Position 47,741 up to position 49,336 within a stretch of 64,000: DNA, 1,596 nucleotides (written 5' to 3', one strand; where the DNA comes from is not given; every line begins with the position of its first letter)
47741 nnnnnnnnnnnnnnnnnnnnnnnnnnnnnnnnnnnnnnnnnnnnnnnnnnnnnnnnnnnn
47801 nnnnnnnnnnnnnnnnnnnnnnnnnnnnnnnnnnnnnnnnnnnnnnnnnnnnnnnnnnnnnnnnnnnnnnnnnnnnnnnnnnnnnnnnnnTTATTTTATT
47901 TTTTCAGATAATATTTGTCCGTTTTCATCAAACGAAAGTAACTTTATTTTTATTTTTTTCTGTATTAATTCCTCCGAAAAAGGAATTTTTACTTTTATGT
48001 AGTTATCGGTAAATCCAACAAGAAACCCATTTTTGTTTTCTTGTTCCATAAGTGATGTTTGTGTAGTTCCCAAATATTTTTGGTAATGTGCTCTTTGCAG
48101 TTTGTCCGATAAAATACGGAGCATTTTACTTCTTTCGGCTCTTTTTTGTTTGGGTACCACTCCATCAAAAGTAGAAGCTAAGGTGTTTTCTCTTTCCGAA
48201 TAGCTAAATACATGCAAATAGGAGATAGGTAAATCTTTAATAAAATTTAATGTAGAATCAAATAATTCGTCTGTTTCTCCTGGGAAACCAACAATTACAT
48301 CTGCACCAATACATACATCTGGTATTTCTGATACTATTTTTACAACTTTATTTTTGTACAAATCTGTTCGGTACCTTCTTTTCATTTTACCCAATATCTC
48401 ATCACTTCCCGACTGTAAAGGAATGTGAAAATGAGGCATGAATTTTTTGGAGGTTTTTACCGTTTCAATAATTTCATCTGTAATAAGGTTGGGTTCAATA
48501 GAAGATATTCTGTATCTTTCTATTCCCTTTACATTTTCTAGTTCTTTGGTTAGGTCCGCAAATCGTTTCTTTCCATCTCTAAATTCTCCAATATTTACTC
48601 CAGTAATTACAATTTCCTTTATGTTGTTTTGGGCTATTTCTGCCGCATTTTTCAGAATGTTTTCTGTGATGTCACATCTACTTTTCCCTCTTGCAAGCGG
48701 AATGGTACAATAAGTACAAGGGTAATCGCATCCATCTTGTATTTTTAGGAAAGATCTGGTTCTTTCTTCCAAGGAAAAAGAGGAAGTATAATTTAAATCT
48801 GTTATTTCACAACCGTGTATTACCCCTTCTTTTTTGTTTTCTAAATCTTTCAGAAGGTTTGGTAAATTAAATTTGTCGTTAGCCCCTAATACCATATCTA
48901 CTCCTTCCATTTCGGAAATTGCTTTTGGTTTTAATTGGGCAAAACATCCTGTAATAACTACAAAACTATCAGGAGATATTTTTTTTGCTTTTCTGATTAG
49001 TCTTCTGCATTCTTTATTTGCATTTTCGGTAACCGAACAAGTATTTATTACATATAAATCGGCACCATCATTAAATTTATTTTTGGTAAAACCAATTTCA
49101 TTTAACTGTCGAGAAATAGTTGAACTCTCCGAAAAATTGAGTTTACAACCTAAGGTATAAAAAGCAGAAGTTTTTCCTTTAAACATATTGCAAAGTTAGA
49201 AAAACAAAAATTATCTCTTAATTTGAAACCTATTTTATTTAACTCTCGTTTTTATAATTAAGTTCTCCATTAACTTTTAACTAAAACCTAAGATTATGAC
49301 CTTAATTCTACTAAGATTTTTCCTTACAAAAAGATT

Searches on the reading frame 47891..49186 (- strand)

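Call 34: search_protein_families(library=pfam, proteins=[window:47891-49186:-], max_evalue=0.001)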
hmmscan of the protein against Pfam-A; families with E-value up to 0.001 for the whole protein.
window:47891-49186:- (431 aa): 3 families
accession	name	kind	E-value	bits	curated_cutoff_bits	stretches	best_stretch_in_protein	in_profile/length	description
PF00919.26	UPF0004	-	2e-24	85.9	27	1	8-101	3-98/98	Uncharacterized protein family UPF0004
PF04055.27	Radical_SAM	-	9.7e-21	75.1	29.5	1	148-316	2-166/166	Radical SAM superfamily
PF01938.26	TRAM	-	0.00064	20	21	0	369-416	1-48/61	TRAM domain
